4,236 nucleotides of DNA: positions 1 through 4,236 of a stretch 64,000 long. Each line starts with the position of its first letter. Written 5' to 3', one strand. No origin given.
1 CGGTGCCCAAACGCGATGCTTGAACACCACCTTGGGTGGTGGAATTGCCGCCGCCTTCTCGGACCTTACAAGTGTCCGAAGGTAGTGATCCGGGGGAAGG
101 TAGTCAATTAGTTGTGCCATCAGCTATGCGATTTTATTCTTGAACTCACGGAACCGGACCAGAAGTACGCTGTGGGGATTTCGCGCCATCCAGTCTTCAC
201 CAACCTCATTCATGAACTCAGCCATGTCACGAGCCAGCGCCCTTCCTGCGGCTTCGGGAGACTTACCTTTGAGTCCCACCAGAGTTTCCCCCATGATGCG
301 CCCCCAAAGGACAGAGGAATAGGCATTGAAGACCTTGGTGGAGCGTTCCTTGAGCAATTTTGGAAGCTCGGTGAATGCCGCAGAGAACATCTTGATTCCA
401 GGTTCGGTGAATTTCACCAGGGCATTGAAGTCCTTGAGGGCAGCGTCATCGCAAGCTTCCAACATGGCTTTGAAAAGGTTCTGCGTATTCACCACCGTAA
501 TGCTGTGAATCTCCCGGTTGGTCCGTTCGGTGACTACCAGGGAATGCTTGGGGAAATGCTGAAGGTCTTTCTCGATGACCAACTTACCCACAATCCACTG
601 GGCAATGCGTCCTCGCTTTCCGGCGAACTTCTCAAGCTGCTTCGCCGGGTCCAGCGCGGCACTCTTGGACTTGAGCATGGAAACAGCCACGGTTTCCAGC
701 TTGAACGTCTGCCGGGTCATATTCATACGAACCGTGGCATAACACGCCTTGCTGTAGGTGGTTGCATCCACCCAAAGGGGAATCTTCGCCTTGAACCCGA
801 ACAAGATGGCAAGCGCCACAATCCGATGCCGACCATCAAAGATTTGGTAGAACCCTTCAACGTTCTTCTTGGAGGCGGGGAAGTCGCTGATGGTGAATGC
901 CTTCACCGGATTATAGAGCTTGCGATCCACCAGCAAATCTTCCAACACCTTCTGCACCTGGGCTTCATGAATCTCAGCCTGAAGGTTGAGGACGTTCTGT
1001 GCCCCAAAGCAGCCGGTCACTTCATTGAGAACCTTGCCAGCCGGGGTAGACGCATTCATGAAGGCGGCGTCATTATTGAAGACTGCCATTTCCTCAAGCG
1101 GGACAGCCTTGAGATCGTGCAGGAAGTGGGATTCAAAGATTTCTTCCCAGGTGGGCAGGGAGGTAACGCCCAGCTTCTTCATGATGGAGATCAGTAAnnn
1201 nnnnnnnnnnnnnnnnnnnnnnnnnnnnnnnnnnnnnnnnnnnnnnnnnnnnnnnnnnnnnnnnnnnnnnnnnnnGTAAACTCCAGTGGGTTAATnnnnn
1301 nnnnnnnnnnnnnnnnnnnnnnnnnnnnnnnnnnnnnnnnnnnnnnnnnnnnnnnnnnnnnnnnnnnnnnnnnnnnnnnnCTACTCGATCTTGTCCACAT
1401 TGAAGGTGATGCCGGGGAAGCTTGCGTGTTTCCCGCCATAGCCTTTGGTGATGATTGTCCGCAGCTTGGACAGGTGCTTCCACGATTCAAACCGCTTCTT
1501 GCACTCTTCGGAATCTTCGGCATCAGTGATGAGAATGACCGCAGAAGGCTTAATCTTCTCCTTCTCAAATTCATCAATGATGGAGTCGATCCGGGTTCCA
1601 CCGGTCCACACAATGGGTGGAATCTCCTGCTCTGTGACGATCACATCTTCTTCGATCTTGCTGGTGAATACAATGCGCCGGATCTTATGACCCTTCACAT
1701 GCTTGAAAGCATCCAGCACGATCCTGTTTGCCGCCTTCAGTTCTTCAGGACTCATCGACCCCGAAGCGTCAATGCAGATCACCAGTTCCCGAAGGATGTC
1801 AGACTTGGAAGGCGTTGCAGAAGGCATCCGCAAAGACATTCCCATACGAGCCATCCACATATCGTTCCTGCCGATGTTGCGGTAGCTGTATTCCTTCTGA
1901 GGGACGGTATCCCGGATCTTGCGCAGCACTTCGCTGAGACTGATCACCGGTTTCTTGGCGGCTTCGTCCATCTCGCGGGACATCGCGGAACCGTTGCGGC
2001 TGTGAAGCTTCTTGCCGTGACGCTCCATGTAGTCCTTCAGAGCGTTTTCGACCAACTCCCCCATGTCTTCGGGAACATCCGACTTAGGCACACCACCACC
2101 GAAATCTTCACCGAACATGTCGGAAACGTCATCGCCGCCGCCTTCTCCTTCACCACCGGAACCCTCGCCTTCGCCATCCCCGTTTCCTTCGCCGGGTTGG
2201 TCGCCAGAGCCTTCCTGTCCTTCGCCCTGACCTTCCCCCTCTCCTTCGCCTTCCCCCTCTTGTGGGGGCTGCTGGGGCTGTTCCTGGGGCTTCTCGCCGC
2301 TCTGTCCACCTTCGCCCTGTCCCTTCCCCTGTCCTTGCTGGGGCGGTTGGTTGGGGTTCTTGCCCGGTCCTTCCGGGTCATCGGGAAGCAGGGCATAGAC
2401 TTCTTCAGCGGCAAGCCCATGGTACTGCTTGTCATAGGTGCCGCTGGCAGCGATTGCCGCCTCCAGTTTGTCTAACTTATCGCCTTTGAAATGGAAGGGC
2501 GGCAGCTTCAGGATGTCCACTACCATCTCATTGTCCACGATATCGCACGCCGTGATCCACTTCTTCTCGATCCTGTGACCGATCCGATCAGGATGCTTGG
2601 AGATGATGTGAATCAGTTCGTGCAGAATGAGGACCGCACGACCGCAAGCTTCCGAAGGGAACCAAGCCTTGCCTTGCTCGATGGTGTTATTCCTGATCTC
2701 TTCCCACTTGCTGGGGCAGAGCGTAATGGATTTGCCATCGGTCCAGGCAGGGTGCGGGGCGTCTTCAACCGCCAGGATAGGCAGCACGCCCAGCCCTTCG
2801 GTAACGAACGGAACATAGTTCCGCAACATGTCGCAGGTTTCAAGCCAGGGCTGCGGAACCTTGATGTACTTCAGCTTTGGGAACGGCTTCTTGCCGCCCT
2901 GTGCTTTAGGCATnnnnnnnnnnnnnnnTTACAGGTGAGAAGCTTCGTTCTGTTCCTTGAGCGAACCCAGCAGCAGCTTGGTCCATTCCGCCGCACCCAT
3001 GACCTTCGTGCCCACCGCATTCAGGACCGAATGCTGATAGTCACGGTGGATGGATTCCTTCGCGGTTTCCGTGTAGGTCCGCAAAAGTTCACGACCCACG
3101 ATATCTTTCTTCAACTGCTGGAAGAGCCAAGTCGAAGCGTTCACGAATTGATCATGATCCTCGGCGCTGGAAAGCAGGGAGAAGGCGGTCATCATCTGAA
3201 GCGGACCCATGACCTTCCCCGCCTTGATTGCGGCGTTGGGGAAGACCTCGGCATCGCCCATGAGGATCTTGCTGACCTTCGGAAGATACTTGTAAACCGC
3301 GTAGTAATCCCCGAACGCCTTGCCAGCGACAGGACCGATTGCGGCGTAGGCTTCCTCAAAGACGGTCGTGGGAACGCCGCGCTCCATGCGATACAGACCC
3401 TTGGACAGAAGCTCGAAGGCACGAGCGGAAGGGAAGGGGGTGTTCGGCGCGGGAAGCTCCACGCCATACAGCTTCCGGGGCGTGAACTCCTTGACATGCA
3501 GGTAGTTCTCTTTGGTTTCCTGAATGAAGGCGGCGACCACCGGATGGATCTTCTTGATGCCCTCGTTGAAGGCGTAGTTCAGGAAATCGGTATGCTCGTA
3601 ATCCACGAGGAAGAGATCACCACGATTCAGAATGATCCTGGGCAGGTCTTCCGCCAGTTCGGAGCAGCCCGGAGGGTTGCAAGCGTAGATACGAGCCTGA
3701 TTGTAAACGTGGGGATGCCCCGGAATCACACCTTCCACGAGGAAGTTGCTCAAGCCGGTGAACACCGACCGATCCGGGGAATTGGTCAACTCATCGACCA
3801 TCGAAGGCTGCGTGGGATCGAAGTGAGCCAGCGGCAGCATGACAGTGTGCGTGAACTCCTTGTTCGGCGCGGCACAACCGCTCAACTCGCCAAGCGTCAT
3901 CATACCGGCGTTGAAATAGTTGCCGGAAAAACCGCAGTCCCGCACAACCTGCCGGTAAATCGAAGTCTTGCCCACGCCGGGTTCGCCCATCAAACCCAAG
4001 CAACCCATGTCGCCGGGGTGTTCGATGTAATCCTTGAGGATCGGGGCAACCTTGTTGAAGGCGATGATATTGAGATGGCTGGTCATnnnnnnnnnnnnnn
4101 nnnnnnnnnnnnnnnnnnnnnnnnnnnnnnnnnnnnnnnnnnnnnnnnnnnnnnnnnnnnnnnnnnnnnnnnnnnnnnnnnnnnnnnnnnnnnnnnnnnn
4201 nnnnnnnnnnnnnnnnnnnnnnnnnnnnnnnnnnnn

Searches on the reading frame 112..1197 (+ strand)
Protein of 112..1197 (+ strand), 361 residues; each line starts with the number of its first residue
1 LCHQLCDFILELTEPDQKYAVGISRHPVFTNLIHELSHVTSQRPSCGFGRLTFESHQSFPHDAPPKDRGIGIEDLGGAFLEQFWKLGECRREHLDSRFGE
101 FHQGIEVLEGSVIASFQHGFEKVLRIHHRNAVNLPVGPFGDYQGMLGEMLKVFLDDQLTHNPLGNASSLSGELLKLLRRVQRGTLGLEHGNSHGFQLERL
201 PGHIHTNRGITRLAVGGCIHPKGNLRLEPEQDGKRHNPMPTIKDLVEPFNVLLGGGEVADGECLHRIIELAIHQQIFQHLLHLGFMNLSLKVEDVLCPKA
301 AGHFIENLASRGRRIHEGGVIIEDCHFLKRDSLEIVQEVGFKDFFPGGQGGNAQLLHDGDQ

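Call 54: search_protein_families(library=pfam, alignment_id=A2, max_evalue=0.001)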
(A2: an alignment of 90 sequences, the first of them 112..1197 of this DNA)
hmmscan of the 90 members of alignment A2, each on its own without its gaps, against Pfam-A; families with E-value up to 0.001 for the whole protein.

A. member 1, window:112-1197:+ (361 aa): 0 families

B. families by the number of members that match (of 90 scanned): 15 families
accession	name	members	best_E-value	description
PF01145.31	Band_7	1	2.8e-31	SPFH domain / Band 7 family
PF13671.12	AAA_33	1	4.9e-20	AAA domain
PF03330.24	DPBB_1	1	2e-18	Lytic transglycolase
PF09511.15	RNA_lig_T4_1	1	1.1e-12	RNA ligase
PF13521.12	AAA_28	1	6e-12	AAA domain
PF13203.12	DUF2201_N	1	2.1e-11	Putative metallopeptidase domain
PF10686.14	YAcAr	1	5.9e-10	YspA, cpYpsA-related SLOG family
PF00149.33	Metallophos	1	8.9e-09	Calcineurin-like phosphoesterase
PF13395.12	HNH_4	1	1e-07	HNH endonuclease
PF21448.3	DNMK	1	3.8e-05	Deoxynucleotide monophosphate kinase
PF13479.12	AAA_24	1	8.4e-05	AAA domain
PF05207.18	Zn_ribbon_CSL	1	0.00011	CSL zinc finger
PF09967.15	DUF2201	1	0.00014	VWA-like domain (DUF2201)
PF04275.20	P-mevalo_kinase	1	0.00018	Phosphomevalonate kinase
PF01807.25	Zn_ribbon_DnaG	1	0.00053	CHC2 zinc finger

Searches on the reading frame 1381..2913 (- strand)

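Call 9: search_protein_families(library=phrogs, proteins=[window:1381-2913:-])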
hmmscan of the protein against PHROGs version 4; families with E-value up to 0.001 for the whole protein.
window:1381-2913:- (510 aa): 1 family
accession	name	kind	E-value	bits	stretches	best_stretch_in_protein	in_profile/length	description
phrog_1314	-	DNA, RNA and nucleotide metabolism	5.5e-45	155.1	1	32-470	26-361/394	HNH endonuclease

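Call 10: search_protein_families(library=pfam, proteins=[window:1381-2913:-])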
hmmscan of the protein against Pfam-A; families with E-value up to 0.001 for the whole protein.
window:1381-2913:- (510 aa): 2 families
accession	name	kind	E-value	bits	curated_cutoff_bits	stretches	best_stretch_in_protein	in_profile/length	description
PF13203.12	DUF2201_N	-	2.1e-11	44.4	23.2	1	94-236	62-176/271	Putative metallopeptidase domain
PF09967.15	DUF2201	-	0.00014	22.4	26.4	1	377-466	1-90/123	VWA-like domain (DUF2201)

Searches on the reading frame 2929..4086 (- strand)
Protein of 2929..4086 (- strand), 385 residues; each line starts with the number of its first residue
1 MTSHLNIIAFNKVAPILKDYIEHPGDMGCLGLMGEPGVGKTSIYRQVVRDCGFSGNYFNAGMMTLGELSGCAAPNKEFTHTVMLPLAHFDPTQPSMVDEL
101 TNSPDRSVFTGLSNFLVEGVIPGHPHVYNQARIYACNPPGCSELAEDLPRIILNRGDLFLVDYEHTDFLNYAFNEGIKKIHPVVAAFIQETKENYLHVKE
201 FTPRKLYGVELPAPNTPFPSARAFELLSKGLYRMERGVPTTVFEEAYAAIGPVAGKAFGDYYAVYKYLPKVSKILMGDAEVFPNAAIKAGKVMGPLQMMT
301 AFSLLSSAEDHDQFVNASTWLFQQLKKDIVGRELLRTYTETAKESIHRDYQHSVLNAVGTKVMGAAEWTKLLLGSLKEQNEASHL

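Call 9: search_protein_families(library=phrogs, proteins=[window:2929-4086:-])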
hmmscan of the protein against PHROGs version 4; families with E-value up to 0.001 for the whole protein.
window:2929-4086:- (385 aa): 1 family
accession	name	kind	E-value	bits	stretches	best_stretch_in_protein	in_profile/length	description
phrog_1297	-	other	3.7e-17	63.4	1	31-287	29-282/356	ATPase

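Call 10: search_protein_families(library=pfam, proteins=[window:2929-4086:-])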
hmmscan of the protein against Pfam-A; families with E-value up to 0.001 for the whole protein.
window:2929-4086:- (385 aa): 0 families
